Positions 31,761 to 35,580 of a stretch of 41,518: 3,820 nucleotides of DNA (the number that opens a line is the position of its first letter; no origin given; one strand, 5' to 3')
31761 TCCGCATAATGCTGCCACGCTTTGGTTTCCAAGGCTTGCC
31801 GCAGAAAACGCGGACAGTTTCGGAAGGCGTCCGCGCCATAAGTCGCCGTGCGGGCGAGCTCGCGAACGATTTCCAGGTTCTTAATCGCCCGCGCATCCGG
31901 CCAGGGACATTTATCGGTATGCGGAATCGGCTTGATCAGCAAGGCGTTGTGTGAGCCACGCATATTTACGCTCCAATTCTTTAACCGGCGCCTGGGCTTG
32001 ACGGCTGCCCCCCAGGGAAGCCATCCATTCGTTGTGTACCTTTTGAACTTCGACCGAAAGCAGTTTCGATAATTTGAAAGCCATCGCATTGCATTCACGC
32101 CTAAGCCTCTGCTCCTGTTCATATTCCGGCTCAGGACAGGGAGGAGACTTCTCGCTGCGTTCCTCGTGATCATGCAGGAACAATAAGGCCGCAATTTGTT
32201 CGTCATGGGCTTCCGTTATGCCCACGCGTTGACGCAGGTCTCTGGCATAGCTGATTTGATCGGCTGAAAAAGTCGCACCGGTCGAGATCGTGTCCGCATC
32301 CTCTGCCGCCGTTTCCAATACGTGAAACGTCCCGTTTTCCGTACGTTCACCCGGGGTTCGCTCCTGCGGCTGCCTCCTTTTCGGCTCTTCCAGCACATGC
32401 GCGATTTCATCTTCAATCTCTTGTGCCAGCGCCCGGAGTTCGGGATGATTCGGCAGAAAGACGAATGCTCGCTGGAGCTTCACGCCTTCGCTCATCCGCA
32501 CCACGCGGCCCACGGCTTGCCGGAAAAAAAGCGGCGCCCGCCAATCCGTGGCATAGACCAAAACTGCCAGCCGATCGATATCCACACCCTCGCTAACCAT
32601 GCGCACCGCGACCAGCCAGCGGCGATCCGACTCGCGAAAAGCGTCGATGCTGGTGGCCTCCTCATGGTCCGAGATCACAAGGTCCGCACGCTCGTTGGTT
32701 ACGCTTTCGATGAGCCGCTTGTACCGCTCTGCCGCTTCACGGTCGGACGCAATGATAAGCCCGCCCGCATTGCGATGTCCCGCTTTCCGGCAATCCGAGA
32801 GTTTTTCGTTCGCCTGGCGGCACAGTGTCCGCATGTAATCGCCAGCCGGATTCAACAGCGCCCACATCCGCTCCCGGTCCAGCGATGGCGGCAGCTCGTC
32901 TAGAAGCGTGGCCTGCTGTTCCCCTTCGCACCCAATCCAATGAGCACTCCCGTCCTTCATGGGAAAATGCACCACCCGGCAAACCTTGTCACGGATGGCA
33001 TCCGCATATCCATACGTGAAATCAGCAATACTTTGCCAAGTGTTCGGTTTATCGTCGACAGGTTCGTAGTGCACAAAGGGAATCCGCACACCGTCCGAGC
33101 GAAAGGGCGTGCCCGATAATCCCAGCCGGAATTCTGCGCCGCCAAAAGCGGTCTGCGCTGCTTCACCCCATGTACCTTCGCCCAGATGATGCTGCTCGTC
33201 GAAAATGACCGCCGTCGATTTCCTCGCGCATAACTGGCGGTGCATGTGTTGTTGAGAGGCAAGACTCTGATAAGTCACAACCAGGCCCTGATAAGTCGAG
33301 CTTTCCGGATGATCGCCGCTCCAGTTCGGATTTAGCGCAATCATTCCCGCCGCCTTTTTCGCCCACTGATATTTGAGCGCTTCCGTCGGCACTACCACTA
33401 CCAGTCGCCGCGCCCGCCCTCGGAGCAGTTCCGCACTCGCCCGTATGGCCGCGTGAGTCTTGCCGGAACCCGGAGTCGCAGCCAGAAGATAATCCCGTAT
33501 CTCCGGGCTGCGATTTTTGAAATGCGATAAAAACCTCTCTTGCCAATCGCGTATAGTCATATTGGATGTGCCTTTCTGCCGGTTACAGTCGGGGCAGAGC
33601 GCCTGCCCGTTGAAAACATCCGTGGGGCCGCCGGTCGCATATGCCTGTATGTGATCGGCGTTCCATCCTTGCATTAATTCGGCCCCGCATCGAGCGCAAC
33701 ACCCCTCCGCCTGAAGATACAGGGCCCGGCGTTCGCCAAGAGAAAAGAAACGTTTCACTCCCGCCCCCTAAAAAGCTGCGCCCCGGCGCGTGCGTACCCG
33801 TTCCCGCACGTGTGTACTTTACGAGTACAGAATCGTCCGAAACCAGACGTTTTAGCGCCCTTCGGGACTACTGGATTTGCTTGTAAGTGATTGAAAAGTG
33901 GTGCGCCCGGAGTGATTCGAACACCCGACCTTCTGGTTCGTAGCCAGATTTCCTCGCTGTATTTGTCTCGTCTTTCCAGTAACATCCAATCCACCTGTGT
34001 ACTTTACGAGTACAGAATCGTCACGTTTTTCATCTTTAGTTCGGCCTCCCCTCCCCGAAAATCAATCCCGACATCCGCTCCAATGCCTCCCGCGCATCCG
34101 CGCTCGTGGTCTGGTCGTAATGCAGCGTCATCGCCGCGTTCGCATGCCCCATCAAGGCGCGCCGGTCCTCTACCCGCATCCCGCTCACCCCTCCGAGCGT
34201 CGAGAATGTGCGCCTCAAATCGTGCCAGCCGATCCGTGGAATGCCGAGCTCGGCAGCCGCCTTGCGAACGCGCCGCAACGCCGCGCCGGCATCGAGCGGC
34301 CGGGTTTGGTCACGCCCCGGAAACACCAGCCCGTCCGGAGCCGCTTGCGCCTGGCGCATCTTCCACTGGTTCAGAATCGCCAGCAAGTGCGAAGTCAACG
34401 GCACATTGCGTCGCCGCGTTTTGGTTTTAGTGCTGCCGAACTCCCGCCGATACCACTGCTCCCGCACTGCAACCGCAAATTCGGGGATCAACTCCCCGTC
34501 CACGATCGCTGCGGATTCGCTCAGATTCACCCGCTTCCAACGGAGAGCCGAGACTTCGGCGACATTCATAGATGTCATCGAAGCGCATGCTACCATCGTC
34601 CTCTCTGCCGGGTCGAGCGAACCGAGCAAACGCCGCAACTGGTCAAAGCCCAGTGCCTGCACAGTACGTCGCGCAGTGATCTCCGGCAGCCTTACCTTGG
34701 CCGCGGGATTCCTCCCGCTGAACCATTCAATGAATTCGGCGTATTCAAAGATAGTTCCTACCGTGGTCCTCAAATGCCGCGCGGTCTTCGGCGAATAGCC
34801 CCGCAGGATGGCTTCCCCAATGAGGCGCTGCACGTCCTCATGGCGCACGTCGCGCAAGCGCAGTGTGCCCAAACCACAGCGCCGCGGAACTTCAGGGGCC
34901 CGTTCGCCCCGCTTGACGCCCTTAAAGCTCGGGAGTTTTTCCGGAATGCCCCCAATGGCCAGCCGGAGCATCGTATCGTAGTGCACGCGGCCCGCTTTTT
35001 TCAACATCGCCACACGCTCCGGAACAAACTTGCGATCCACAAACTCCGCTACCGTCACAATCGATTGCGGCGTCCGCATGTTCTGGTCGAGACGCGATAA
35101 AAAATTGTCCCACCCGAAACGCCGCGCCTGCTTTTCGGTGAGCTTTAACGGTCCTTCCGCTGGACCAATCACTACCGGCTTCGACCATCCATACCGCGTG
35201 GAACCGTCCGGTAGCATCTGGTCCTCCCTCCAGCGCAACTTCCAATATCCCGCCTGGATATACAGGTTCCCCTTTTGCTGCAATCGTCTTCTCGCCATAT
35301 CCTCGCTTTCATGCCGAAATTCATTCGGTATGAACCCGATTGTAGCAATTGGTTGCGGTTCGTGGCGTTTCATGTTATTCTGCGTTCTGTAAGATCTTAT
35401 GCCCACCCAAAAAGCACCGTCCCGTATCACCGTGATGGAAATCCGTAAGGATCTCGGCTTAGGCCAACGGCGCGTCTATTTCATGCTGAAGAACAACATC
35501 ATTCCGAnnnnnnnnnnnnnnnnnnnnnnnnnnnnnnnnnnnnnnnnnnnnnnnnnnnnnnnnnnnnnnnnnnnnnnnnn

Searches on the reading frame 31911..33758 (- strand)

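Call 30: search_protein_families(library=pfam, proteins=[window:31911-33758:-], max_evalue=0.01)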
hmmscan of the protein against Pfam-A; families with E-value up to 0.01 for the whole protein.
window:31911-33758:- (615 aa): 8 families
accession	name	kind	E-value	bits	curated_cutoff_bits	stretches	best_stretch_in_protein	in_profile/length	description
PF04851.21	ResIII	-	1e-19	71.5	22.5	1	67-220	2-164/164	Type III restriction enzyme, res subunit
PF00270.35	DEAD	-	6.7e-10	39.4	26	1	86-208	13-145/167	DEAD/DEAH box helicase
PF01844.29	HNH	-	2e-09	37.9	21.4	1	21-64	1-46/47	HNH endonuclease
PF00271.37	Helicase_C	-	3.5e-06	27.7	23.5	1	332-422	17-109/110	Helicase conserved C-terminal domain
PF14279.12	HNH_5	-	2.1e-05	24.8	27.5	1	21-64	1-45/56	HNH endonuclease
PF18766.7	SWI2_SNF2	-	5.4e-05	23.4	26.7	1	95-265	26-190/221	SWI2/SNF2 ATPase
PF00176.29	SNF2-rel_dom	-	0.00099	18.7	24.9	1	74-220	3-165/290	SNF2-related domain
PF19817.4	DUF6300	-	0.0016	19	27.8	1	20-66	11-57/110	Family of unknown function (DUF6300)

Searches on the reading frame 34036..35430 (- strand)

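Call 30: search_protein_families(library=pfam, proteins=[window:34036-35430:-], max_evalue=0.01)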
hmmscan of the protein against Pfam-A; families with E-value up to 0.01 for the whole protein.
window:34036-35430:- (464 aa): 2 families
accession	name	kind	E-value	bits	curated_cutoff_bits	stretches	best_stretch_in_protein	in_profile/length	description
PF00589.27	Phage_integrase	-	7.7e-16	58.8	27.1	1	261-441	4-168/172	Phage integrase family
PF22022.2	Phage_int_M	-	0.0019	18.8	27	1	187-243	36-91/96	Phage integrase central domain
